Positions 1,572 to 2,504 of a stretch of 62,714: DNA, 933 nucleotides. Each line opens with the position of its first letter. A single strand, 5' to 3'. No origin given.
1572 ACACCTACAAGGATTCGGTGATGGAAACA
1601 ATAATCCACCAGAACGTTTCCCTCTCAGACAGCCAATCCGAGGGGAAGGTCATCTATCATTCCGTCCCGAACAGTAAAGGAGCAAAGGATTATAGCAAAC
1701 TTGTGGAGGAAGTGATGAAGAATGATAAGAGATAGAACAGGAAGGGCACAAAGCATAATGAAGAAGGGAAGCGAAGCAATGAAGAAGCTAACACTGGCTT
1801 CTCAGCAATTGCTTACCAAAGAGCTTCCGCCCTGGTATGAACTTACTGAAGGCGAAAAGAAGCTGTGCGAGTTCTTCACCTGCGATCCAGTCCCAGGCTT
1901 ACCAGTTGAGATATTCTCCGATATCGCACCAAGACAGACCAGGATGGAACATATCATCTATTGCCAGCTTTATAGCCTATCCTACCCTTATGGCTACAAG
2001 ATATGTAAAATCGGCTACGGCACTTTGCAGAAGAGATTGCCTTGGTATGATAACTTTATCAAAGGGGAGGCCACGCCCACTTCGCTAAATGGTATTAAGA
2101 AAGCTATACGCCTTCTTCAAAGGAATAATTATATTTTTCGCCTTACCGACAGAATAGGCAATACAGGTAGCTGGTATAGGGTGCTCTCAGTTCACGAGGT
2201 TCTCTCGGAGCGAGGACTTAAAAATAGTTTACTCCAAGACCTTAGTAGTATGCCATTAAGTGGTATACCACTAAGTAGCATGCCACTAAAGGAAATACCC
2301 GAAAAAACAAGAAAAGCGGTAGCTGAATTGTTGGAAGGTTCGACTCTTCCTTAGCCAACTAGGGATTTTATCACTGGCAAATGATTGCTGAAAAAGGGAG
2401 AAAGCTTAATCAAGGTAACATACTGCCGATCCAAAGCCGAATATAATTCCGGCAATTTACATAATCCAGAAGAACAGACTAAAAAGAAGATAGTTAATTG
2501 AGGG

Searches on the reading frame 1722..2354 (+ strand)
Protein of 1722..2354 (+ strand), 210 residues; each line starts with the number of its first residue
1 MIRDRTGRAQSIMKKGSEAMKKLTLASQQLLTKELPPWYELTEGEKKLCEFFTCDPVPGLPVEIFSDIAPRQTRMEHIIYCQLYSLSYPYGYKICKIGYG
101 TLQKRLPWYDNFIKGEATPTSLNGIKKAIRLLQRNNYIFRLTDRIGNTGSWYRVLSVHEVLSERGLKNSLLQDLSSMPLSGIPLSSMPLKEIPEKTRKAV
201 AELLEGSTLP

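Call 7: search_protein_families(library=pfam, proteins=[window:1722-2354:+], max_evalue=0.01)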
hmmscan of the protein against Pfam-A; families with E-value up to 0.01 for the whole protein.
window:1722-2354:+ (210 aa): 0 families

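Call 12: find_homologous_proteins(query=window:1722-2354:+, max_evalue=0.01)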
Query window:1722-2354:+ (210 aa): 1 proteins with E <= 0.01 among 174 candidates.
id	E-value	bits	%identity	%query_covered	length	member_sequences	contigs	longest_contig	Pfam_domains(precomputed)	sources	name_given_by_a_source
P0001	2.9e-135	466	99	100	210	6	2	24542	-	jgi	jgi:hypothetical protein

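Call 13: find_encoding_contigs(protein=P0001, flank=10000, max_places=10)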
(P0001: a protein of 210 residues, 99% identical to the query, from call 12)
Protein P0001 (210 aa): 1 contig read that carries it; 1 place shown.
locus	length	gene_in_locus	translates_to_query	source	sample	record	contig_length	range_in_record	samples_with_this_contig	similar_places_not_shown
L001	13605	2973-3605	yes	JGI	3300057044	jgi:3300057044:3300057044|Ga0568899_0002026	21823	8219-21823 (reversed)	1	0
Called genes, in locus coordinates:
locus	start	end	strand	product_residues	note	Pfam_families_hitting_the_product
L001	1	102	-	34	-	?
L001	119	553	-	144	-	PF01527:HTH_Tnp_1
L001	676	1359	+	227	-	PF00589:Phage_integrase, PF22823:MrpR_C_cat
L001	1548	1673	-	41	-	-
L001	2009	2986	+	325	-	PF00376:MerR, PF13411:MerR_1 (weak), PF00142:Fer4_NifH (faint), PF06564:CBP_BcsQ (faint), PF09140:MipZ (faint), PF10609:ParA (faint), PF13614:AAA_31, PF01656:CbiA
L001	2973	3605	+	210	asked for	-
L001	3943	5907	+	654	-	PF00496:SBP_bac_5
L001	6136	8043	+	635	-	PF00496:SBP_bac_5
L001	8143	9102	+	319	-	PF19300:BPD_transp_1_N, PF00528:BPD_transp_1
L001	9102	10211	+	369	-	PF12911:OppC_N, PF00528:BPD_transp_1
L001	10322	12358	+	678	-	PF01120:Alpha_L_fucos (weak), PF02638:GHL10, PF14871:GHL6, PF08532:Glyco_hydro_42M, PF22369:GLMA_2nd (weak)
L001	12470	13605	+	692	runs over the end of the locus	PF01120:Alpha_L_fucos, PF02638:GHL10, PF14871:GHL6, PF08532:Glyco_hydro_42M, PF22369:GLMA_2nd (weak)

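Call 14: find_encoding_contigs(protein=window:1722-2354:+, flank=10000, max_places=10)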
Protein window:1722-2354:+ (210 aa): 3 contigs read that carry it; 3 places shown.
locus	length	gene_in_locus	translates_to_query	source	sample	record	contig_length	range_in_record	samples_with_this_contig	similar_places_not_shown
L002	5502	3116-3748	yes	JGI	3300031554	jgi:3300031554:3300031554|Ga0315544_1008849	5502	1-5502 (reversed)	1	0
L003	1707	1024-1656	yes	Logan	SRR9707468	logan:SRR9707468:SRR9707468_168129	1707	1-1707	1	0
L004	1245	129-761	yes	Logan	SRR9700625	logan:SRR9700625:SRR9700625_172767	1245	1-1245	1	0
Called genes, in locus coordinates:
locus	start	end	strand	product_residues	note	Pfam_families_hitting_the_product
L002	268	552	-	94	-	PF01527:HTH_Tnp_1, PF13384:HTH_23 (faint)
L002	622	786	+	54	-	-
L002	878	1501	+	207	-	PF00589:Phage_integrase, PF22823:MrpR_C_cat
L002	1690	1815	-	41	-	-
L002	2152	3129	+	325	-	PF00376:MerR, PF13411:MerR_1, PF00142:Fer4_NifH (faint), PF06564:CBP_BcsQ (faint), PF09140:MipZ (faint), PF10609:ParA (faint), PF13614:AAA_31, PF01656:CbiA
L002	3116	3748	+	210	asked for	-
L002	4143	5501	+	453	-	?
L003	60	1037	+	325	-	PF00376:MerR, PF13411:MerR_1 (weak), PF00142:Fer4_NifH (faint), PF06564:CBP_BcsQ (faint), PF09140:MipZ (faint), PF10609:ParA (faint), PF13614:AAA_31, PF01656:CbiA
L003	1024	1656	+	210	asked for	-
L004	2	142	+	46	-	?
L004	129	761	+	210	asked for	-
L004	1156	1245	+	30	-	?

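Call 28: search_protein_families(library=ncbifam, proteins=[window:1722-2354:+], max_evalue=0.01)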
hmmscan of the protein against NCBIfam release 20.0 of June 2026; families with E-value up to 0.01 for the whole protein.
window:1722-2354:+ (210 aa): 0 families

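Call 37: predict_structure(protein=window:1722-2354:+)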
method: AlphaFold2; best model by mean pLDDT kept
length: 210 residues; sequences in the alignment: 1
mean_pLDDT: 34.7   pTM: 0.19
mean pLDDT of the five models: 34.7, 33.6, 32.8, 32.5, 31.7
residues with pLDDT >= 90: 0; 70-90: 0; 50-70: 8; < 50: 202
segments of 3 or more residues with pLDDT < 50: 1-3, 11-13, 15-193, 199-210
pLDDT, mean of each block of 10 residues (from residue 1): 49 46 37 33 36 29 29 30 29 29 33 33 37 33 27 30 34 32 35 48 41
secondary structure, 60 per line:
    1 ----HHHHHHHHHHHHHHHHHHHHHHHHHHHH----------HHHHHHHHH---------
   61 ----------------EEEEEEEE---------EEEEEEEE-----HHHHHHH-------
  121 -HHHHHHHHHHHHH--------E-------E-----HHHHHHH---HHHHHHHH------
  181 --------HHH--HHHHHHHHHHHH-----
elements in order: H5-32 H43-51 E77-84 E94-101 H107-113 H122-134 H157-163 H167-174 H194-205

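Call 38: search_protein_representatives(protein=window:1722-2354:+)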
Query: 210 residues. Proteins with E-value up to 0.001 (for the whole library): 4; up to 1e-10: 1; up to 1e-30: 1. The best 4 are listed.
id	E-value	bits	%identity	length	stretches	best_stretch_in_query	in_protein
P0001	9.3e-136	466.3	99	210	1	1-210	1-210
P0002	3.9e-04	36.4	35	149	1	67-186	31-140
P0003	4.2e-04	36.3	33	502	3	64-195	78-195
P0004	9.2e-04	35.2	35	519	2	67-193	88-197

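Call 40: search_protein_families(library=pfam, proteins=[P0002, P0003, P0004, window:1722-2354:+], max_evalue=1)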
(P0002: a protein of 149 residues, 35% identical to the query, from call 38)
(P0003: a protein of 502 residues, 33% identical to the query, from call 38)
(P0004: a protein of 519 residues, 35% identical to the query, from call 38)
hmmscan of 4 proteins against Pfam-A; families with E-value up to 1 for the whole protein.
P0002 (149 aa): 0 families

P0003 (502 aa): 5 families
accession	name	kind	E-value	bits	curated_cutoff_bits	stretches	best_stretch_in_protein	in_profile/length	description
PF04492.19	Phage_rep_O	-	2.1e-06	28.6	28.7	1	67-150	5-88/95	Bacteriophage replication protein O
PF13730.12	HTH_36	-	6e-06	26.4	25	1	91-140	8-55/55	Helix-turn-helix domain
PF05158.18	RNA_pol_Rpc34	-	0.0094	15.9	28.4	1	114-143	104-133/332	RNA polymerase Rpc34 subunit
PF08220.18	HTH_DeoR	-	0.026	14.7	21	1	110-143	14-47/57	DeoR-like helix-turn-helix domain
PF03965.22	Penicillinase_R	-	0.2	12.4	22.6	1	113-159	24-69/115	Penicillinase repressor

P0004 (519 aa): 16 families
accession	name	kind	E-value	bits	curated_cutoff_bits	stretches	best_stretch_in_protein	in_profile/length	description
PF13730.12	HTH_36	-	5.3e-10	39.4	25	2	94-147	4-55/55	Helix-turn-helix domain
PF04492.19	Phage_rep_O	-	1.1e-09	39.1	28.7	2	206-285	8-87/95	Bacteriophage replication protein O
PF12802.13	MarR_2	-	5.6e-05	23.7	27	2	122-147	25-50/61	MarR family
PF09339.16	HTH_IclR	-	0.0038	17.4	22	0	121-145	22-46/52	IclR helix-turn-helix domain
PF15977.11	HTH_46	-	0.0056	17.1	29.3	0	125-153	31-58/68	Winged helix-turn-helix DNA binding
PF13412.12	HTH_24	-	0.011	15.7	21.9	0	250-274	21-45/48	Winged helix-turn-helix DNA-binding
PF23987.1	Phage_holin_10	-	0.014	15.9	27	0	257-282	6-31/52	Bacteriophage holin Pam3 gp28 family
PF09061.11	Stirrup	-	0.035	14.7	26.6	0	267-293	30-56/79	Stirrup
PF07120.17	DUF1376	-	0.036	14.9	30.1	0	223-281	18-76/86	Protein of unknown function (DUF1376)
PF20840.3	DUF5382_N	-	0.07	13.8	27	1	360-410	58-107/132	Family of unknown function (DUF5382) N-terminal domain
PF09012.17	FeoC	-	0.086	13.4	21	0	114-149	11-46/69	FeoC like transcriptional regulator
PF10584.14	Proteasome_A_N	-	0.16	12.1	27.7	0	150-161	6-17/23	Proteasome subunit A N-terminal signature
PF08279.18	HTH_11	-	0.18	12.2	25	0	122-145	20-43/55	HTH domain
PF10414.14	CysG_dimeriser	-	0.39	10.9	23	0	119-140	1-22/58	Sirohaem synthase dimerisation region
PF09832.14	DUF2059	-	0.45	11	23.6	0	387-407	6-26/60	Uncharacterized protein conserved in bacteria (DUF2059)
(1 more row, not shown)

window:1722-2354:+ (210 aa): 0 families

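Call 42: find_encoding_contigs(protein=P0003, flank=10000, max_places=4)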
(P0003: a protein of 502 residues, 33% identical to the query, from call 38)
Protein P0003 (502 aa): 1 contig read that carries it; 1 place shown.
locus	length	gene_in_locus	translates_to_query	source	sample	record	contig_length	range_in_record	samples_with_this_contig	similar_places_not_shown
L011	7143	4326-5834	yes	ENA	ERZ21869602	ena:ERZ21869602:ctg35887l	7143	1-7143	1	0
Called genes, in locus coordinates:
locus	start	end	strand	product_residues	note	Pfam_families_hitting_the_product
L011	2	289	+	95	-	?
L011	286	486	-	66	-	-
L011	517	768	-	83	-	PF00027:cNMP_binding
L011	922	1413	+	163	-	-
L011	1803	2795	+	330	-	PF01515:PTA_PTB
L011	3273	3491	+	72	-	PF13411:MerR_1, PF00376:MerR (weak)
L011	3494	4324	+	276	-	PF13476:AAA_23 (weak), PF13401:AAA_22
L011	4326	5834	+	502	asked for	PF04492:Phage_rep_O (weak), PF13730:HTH_36 (weak)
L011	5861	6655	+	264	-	PF00106:adh_short, PF13561:adh_short_C2, PF23441:SDR (weak)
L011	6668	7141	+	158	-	?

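Call 43: find_encoding_contigs(protein=P0004, flank=10000, max_places=4)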
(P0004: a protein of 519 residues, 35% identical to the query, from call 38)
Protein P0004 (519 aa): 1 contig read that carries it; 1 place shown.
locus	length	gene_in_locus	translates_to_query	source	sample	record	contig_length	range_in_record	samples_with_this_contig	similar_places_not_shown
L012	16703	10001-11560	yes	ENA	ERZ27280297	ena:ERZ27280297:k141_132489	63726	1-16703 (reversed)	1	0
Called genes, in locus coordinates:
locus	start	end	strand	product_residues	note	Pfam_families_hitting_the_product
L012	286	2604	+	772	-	PF01751:Toprim, PF01131:Topoisom_bac, PF13368:Toprim_C_rpt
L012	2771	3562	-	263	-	PF02195:ParB_N, PF17762:HTH_ParB (weak)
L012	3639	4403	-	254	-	PF01656:CbiA, PF02374:ArsA_ATPase (weak), PF06564:CBP_BcsQ, PF09140:MipZ (weak), PF10609:ParA (faint), PF13614:AAA_31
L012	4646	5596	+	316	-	PF13857:Ank_5 (faint), PF13606:Ank_3 (faint), PF12796:Ank_2, PF13637:Ank_4, PF00023:Ank (weak)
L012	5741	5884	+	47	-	-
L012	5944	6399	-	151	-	PF08327:AHSA1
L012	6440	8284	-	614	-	PF01541:GIY-YIG, PF27096:UvrC_M, PF02151:UVR, PF22920:UvrC_RNaseH, PF08459:UvrC_RNaseH_dom, PF14520:HHH_5 (weak)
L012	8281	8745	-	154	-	-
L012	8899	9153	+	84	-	PF13411:MerR_1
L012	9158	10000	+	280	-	PF13191:AAA_16 (faint), PF13401:AAA_22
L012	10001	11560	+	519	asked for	PF04492:Phage_rep_O (faint), PF13730:HTH_36 (faint)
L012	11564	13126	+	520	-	PF13581:HATPase_c_2 (weak), PF02518:HATPase_c, PF14501:HATPase_c_5 (faint)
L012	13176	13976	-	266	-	-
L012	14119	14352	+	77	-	-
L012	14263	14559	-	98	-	-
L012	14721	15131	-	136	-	-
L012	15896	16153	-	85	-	-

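Call 44: find_encoding_contigs(protein=P0002, flank=10000, max_places=4)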
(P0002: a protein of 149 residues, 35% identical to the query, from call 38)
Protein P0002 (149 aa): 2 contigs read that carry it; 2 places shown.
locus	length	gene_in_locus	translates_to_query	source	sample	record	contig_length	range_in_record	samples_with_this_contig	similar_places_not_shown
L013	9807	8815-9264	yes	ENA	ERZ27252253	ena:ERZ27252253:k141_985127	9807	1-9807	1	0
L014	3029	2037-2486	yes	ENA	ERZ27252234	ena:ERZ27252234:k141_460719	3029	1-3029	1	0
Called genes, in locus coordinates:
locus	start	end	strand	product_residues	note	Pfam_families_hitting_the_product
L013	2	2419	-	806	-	?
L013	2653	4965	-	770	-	PF19501:PcRGLX_1st, PF21345:PcRGLX_2nd (faint)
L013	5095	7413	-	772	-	PF18675:HepII_C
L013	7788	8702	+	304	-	PF13401:AAA_22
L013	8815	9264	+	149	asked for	-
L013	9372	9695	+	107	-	-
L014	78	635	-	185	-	-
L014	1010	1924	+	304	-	PF13401:AAA_22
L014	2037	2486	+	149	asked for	-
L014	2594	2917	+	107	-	-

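Call 58: find_homologous_proteins(query=A3, max_evalue=0.001)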
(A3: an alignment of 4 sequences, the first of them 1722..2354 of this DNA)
Query A3 (4 sequences) (210 aa, profile of the alignment): 47 proteins with E <= 0.001 among 8000 candidates.
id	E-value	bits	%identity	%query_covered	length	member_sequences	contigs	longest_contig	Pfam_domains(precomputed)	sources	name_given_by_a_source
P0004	2.7e-228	777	31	59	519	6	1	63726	PF04492.20,PF13730.13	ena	-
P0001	8.4e-70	254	99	100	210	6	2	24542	-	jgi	jgi:hypothetical protein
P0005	5.6e-65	238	38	21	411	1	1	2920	PF04492.20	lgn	-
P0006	4.9e-53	199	27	91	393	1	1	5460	-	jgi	-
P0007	1.3e-37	148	27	44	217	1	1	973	-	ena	-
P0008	2.4e-32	131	22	70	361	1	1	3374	-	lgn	-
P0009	3.8e-31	127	-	-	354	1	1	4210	PF13730.13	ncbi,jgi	jgi:hypothetical protein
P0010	9.1e-30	122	-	-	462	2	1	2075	PF11638.14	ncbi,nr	ncbi:MAG TPA: DnaA N-terminal domain-containing protein, partial [Desulfobacterales bacterium]|nr:Dn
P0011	3.9e-29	120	-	-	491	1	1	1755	PF11638.14,PF13730.13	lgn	-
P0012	5.5e-29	120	-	-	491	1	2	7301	PF11638.14,PF13730.13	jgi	-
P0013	7.7e-29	119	-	-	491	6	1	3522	PF11638.14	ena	-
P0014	3.0e-28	117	-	-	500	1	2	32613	PF11638.14,PF13730.13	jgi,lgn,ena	-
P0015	5.1e-28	116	-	-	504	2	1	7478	PF11638.14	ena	-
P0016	6.3e-28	116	-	-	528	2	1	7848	PF11638.14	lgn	-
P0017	9.0e-28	116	26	66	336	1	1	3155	PF13730.13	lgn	-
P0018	1.1e-27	115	-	-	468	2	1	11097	PF11638.14,PF13730.13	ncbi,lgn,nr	ncbi:MAG: DnaA N-terminal domain-containing protein [Candidatus Latescibacter sp.]|nr:DnaA N-termina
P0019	1.2e-27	115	-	-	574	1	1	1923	PF11638.14,PF13730.13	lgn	-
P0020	2.9e-27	114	-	-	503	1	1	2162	PF11638.14,PF13730.13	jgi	jgi:hypothetical protein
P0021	4.3e-27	113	31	14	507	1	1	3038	PF11638.14,PF13730.13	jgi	jgi:hypothetical protein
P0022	4.6e-27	113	-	-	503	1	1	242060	PF04492.20,PF11638.14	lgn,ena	-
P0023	5.1e-27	113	-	-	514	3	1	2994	PF11638.14,PF13730.13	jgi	-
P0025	5.8e-27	113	-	-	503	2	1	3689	PF11638.14,PF13730.13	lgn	-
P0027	7.1e-27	113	56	8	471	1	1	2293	PF11638.14,PF13730.13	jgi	-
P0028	1.6e-26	111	-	-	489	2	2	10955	PF04492.20,PF11638.14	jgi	-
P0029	1.8e-26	111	-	-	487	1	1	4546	PF11638.14,PF13730.13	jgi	-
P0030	2.0e-26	111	23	35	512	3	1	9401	PF04492.20,PF11638.14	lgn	-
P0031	3.9e-26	110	-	-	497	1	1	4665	PF04492.20,PF11638.14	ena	-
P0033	1.4e-25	108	-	-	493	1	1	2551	PF11638.14,PF13730.13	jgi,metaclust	metaclust:\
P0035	7.3e-25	106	-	-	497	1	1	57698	PF11638.14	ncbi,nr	ncbi:helix-turn-helix domain-containing protein [bacterium]|nr:helix-turn-helix domain-containing pr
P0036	9.0e-25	106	-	-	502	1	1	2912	PF11638.14,PF13730.13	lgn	-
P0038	5.0e-24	103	-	-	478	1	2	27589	PF11638.14,PF13730.13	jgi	-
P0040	2.2e-20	91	23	62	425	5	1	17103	PF13730.13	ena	-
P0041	3.3e-20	91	22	64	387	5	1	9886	PF13730.13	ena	-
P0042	4.8e-19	87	22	61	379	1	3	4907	PF13730.13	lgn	-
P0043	6.4e-19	86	23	46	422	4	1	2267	PF13730.13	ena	-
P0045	1.2e-15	76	20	60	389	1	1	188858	PF04492.20,PF13730.13,PF12802.14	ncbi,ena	-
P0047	3.6e-9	54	31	21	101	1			PF04492.20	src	-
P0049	1.3e-8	52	20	36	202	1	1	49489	PF04492.20,PF13730.13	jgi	jgi:hypothetical protein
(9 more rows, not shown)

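Call 59: find_encoding_contigs(protein=P0049, flank=10000, max_places=2)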
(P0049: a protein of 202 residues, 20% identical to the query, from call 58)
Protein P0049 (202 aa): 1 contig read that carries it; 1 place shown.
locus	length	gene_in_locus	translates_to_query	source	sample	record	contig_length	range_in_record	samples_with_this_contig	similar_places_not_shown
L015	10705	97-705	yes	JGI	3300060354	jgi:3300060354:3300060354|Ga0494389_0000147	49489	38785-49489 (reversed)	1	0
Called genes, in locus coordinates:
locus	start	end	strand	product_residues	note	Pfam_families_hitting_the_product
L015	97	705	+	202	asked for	PF04492:Phage_rep_O (weak), PF13730:HTH_36 (weak)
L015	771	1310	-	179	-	-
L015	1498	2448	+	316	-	-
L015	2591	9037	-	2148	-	PF13517:FG-GAP_3 (faint), PF01839:FG-GAP (weak), PF13946:DUF4214 (faint)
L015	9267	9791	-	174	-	PF07484:Collar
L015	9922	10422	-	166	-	PF07484:Collar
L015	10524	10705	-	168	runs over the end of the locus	PF07484:Collar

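Call 60: find_encoding_contigs(protein=P0035, flank=10000, max_places=2)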
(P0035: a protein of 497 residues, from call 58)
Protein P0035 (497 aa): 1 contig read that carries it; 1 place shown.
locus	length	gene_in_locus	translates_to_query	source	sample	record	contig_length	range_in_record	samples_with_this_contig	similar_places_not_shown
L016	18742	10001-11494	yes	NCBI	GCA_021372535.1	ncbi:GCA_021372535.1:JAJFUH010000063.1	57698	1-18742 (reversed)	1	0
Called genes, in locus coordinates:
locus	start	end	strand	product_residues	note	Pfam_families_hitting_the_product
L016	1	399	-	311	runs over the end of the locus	PF23023:Anti-Pycsar_Apyc1 (faint), PF00753:Lactamase_B, PF12706:Lactamase_B_2 (weak)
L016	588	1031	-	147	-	PF01618:MotA_ExbB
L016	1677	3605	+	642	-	PF00989:PAS, PF13188:PAS_8, PF13426:PAS_9, PF02518:HATPase_c, PF14501:HATPase_c_5 (weak), PF00072:Response_reg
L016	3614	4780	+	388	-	PF02463:SMC_N, PF13175:AAA_15, PF13555:AAA_29 (weak), PF13304:AAA_21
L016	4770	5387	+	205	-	PF14103:DUF4276 (weak)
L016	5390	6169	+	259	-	PF00005:ABC_tran, PF13304:AAA_21 (weak)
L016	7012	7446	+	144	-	-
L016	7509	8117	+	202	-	PF01381:HTH_3, PF13443:HTH_26 (weak), PF00717:Peptidase_S24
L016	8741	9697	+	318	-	PF00376:MerR, PF12728:HTH_17 (weak), PF13411:MerR_1, PF02374:ArsA_ATPase (faint), PF06564:CBP_BcsQ (weak), PF10609:ParA (weak), PF13614:AAA_31, PF01656:CbiA, +1 more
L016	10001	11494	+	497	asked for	PF11638:DnaA_N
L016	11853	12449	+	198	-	PF08281:Sigma70_r4_2 (faint), PF04967:HTH_10 (faint)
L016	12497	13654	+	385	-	PF02012:BNR (faint), PF13088:BNR_2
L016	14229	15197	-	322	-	PF13487:HD_5, PF01966:HD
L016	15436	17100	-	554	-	-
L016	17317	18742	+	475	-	?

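Call 61: find_encoding_contigs(protein=P0014, flank=10000, max_places=2)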
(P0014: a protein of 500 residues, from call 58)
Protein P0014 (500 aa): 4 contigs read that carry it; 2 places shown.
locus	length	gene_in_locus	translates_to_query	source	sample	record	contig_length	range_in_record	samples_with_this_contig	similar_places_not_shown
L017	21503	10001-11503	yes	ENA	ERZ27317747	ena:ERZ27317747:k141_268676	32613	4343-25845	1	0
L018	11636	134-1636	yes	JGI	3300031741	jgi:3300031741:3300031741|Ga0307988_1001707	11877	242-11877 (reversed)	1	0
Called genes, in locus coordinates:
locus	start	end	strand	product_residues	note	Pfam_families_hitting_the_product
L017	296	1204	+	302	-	PF05368:NmrA, PF01370:Epimerase, PF13460:NAD_binding_10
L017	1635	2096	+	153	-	PF14340:DUF4395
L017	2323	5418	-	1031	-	PF11845:Tll0287-like, PF00989:PAS, PF00989:PAS, PF13426:PAS_9, PF00989:PAS, PF08448:PAS_4, PF13426:PAS_9, PF02518:HATPase_c, +6 more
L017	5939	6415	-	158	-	-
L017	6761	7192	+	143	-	-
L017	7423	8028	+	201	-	PF01381:HTH_3 (weak), PF00717:Peptidase_S24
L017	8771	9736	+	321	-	PF00376:MerR (weak), PF12728:HTH_17 (weak), PF13411:MerR_1, PF02374:ArsA_ATPase (faint), PF06564:CBP_BcsQ, PF10609:ParA (weak), PF13614:AAA_31, PF01656:CbiA, +1 more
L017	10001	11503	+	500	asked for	PF13730:HTH_36 (weak), PF11638:DnaA_N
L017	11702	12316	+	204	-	-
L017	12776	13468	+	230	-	PF00989:PAS (faint), PF08447:PAS_3 (faint)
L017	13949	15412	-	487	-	PF04015:DUF362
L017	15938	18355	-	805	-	PF13426:PAS_9 (faint), PF08447:PAS_3 (faint), PF13185:GAF_2, PF00512:HisKA, PF02518:HATPase_c, PF00072:Response_reg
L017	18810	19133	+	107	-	-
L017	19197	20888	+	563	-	PF02652:Lactate_perm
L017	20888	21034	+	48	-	-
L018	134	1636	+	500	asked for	PF13730:HTH_36 (weak), PF11638:DnaA_N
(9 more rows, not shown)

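Call 84: search_solved_structures(query=A4, max_evalue=1)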
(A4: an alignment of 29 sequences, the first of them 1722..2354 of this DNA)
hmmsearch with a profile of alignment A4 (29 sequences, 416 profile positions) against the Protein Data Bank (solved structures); distinct sequences matched with E-value up to 1: 16.
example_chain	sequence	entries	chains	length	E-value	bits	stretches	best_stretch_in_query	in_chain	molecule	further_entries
1i1g_A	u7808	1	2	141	0.039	16.6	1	129-158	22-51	TRANSCRIPTIONAL REGULATOR LRPA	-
6tey_A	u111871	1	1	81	0.044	16.5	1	127-157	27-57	DNA-binding protein TubR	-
3tgn_A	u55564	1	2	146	0.053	16.2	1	127-168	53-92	Adc operon repressor AdcR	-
2qz8_A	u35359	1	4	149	0.098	15.3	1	125-158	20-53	Probable transcriptional regulatory protein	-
2lvs_A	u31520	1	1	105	0.12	15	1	131-164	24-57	Putative uncharacterized protein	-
2dbb_A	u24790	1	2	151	0.18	14.4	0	127-173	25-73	Putative HTH-type transcriptional regulator PH0061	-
2w29_A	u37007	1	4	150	0.21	14.2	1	126-158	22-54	PROBABLE TRANSCRIPTIONAL REGULATORY PROTEIN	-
8q90_A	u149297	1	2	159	0.24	14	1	126-194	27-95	AsnC family transcriptional regulator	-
2vbw_A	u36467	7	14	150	0.24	14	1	126-158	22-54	TRANSCRIPTIONAL REGULATORY PROTEIN | PROBABLE TRANSCRIPTIONAL REGULATORY PROTEIN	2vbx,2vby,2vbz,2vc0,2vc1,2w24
2w25_A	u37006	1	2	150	0.25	14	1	126-158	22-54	PROBABLE TRANSCRIPTIONAL REGULATORY PROTEIN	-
5w1e_A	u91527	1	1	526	0.29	13.7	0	126-156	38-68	Putative transcriptional regulator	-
5jlu_A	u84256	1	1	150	0.34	13.5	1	127-152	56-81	Adhesin competence repressor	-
5jls_A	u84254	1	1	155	0.35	13.5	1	127-152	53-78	Adhesin competence repressor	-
2ivm_A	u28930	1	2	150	0.51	12.9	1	127-158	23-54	TRANSCRIPTIONAL REGULATORY PROTEIN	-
8pqm_A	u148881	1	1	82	0.93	12.1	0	128-158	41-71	FadR family transcriptional regulator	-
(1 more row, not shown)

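Call 88: predict_structure(alignment_id=A4)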
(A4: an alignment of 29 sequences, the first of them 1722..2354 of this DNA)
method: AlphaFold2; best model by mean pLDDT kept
length: 210 residues; sequences in the alignment: 29
mean_pLDDT: 73.9   pTM: 0.56
mean pLDDT of the five models: 73.9, 70.5, 69.8, 67.4, 67.2
residues with pLDDT >= 90: 63; 70-90: 46; 50-70: 88; < 50: 13
segments of 3 or more residues with pLDDT < 50: 31-34, 54-56
pLDDT, mean of each block of 10 residues (from residue 1): 57 65 54 51 66 56 88 92 89 92 80 67 95 96 78 93 77 60 53 72 67
secondary structure, 60 per line:
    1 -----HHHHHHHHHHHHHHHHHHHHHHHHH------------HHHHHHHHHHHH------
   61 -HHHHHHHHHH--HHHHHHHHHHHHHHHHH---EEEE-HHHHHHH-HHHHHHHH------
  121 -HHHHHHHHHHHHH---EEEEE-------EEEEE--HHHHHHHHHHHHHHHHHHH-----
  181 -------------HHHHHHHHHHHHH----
elements in order: H6-30 H43-54 H62-71 H74-90 E94-97 H99-105 H107-114 H122-134 E138-142 E150-154 H157-175 H194-206
